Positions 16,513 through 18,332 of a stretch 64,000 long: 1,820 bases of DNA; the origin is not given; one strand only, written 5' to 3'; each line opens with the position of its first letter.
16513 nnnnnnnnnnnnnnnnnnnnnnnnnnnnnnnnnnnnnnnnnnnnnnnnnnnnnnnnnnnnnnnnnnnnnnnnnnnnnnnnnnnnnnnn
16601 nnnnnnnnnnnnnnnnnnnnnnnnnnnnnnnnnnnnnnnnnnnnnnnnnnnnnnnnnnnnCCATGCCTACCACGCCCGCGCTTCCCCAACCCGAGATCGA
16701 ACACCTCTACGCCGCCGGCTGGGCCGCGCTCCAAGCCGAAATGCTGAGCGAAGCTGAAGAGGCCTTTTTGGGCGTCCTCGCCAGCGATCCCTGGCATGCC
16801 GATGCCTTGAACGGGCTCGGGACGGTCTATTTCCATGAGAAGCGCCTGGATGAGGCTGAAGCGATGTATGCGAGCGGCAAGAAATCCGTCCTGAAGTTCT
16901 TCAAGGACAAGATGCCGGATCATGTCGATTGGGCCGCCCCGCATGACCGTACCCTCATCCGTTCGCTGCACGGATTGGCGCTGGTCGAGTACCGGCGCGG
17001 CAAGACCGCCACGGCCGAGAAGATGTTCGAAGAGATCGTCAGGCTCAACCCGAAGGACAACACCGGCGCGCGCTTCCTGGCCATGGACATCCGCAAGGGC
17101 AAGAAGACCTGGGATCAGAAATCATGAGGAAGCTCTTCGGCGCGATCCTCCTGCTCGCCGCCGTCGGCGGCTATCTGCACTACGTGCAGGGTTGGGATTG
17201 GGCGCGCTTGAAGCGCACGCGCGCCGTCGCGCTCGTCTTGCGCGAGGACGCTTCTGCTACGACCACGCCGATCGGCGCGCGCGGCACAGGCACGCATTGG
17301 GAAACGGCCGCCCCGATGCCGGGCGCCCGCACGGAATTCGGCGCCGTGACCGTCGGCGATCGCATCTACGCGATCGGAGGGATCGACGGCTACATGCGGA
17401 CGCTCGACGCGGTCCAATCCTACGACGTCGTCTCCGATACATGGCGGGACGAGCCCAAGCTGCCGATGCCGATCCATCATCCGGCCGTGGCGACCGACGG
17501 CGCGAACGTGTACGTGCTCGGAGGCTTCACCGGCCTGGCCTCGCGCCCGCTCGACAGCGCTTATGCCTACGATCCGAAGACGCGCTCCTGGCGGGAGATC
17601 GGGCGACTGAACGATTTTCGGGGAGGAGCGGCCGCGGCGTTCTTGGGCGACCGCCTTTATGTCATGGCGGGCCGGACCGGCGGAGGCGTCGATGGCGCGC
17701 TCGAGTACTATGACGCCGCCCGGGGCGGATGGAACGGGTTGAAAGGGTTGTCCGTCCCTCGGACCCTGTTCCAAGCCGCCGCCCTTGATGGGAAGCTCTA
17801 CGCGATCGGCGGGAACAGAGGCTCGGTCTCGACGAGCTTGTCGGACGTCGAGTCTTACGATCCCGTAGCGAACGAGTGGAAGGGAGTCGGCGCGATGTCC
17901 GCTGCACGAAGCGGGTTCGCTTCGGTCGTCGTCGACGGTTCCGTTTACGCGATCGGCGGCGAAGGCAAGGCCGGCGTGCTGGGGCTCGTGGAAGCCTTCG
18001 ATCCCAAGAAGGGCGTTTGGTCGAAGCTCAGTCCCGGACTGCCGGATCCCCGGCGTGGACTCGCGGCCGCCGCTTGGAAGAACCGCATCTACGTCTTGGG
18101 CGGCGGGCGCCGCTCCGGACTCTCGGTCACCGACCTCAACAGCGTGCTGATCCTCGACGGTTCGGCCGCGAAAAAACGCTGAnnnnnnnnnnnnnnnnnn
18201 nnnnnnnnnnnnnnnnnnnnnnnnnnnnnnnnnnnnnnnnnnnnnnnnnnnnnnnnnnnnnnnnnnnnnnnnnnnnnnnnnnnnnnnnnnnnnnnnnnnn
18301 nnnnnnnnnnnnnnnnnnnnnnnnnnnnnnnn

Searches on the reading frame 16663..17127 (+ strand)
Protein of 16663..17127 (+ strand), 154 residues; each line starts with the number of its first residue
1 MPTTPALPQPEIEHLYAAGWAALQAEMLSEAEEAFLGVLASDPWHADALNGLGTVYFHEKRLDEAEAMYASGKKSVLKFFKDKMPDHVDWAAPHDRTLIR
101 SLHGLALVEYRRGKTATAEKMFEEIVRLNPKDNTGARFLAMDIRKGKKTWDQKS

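Call 3: search_protein_families(library=pfam, proteins=[window:16663-17127:+], max_evalue=1)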
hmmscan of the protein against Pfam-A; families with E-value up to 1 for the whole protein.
window:16663-17127:+ (154 aa): 18 families
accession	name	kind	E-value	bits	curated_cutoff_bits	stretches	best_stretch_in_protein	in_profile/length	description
PF13432.12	TPR_16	-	4.2e-12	46.7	32.7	2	16-70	1-55/65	Tetratricopeptide repeat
PF07719.23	TPR_2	-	7e-11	41.8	27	2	101-132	3-34/34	Tetratricopeptide repeat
PF14559.12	TPR_19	-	1.8e-10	41.4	25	1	22-72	1-51/68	Tetratricopeptide repeat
PF00515.34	TPR_1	-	6e-10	38.9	27.8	2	46-69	1-24/34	Tetratricopeptide repeat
PF13424.12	TPR_12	-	1.2e-09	38.7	30.1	2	43-69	42-68/77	Tetratricopeptide repeat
PF13428.12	TPR_14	-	2.1e-08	34.5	23.5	2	102-140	4-42/44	Tetratricopeptide repeat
PF13374.12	TPR_10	-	2e-07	31.2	27.5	2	99-127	2-30/42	Tetratricopeptide repeat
PF13181.12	TPR_8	-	5.3e-07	29.7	25.7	2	46-69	1-24/34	Tetratricopeptide repeat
PF13174.12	TPR_6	-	0.0001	23.1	26.3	1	102-131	3-32/33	Tetratricopeptide repeat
PF13431.12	TPR_17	-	0.00015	22.2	24.4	1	35-67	2-34/34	Tetratricopeptide repeat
PF23914.1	TPR_CcmH_CycH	-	0.0055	17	42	0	25-71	100-146/158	Cytochrome c-type biogenesis protein H TPR domain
PF24575.1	TPR_Slam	-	0.012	16.5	35.2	0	15-67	50-102/104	Surface lipoprotein assembly modifier, N-terminal TPR repeats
PF07721.20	TPR_4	-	0.013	16.5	27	0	100-123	2-25/26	Tetratricopeptide repeat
PF04910.20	Tcf25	-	0.013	15.1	24.2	1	31-138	24-139/337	Transcriptional repressor TCF25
PF13176.12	TPR_7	-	0.045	14.3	27.9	0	101-132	1-34/36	Tetratricopeptide repeat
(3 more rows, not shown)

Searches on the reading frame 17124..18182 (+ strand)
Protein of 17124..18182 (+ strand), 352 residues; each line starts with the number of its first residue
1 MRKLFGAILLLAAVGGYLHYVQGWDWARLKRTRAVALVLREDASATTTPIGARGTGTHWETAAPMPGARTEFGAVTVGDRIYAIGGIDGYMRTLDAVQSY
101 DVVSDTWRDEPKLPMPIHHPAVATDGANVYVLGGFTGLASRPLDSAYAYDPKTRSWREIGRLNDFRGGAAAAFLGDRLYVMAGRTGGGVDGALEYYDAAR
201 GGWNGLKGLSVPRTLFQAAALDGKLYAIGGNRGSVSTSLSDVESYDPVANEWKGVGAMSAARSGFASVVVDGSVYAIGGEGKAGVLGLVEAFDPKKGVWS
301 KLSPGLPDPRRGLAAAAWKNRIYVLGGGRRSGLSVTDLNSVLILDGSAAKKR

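Call 3: search_protein_families(library=pfam, proteins=[window:17124-18182:+], max_evalue=1)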
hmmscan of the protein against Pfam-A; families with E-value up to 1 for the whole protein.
window:17124-18182:+ (352 aa): 11 families
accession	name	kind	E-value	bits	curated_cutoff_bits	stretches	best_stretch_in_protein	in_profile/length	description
PF01344.31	Kelch_1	-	2.9e-58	193.3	20.1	6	212-258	1-45/46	Kelch motif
PF24681.1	Kelch_KLHDC2_KLHL20_DRC7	-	2.8e-38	131.9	50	3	118-279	53-221/221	KLHDC2/KLHL20/DRC7 Kelch-repeats domain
PF13964.12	Kelch_6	-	5.8e-36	121.7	25.3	4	117-163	3-47/50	Kelch motif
PF07646.21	Kelch_2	-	2.2e-28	97.2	21.3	5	262-304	2-46/48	Kelch motif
PF13418.12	Kelch_4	-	1e-27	96.2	21.6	4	261-304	1-46/49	Galactose oxidase, central domain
PF25210.1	Kelch_FKB95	-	1.8e-27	97.1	70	3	70-157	34-121/268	FKB95, Kelch-repeats domain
PF13415.12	Kelch_3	-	9e-20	70.8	22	4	223-269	2-47/48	Galactose oxidase, central domain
PF24981.1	Beta-prop_ATRN-LZTR1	-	4.5e-19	69.2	50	2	74-185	97-221/289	Attractin/LZTR1 beta-propeller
PF24996.1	NANM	-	3.3e-16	59.5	45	4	170-281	12-126/350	N-acetylneuraminate epimerase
PF13854.13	Kelch_HCF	-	1.5e-05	24.9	113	1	63-94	301-332/345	Host cell factor, Kelch-repeats domain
PF07893.19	DUF1668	-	0.0026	17.6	23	1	146-184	84-122/336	Protein of unknown function (DUF1668)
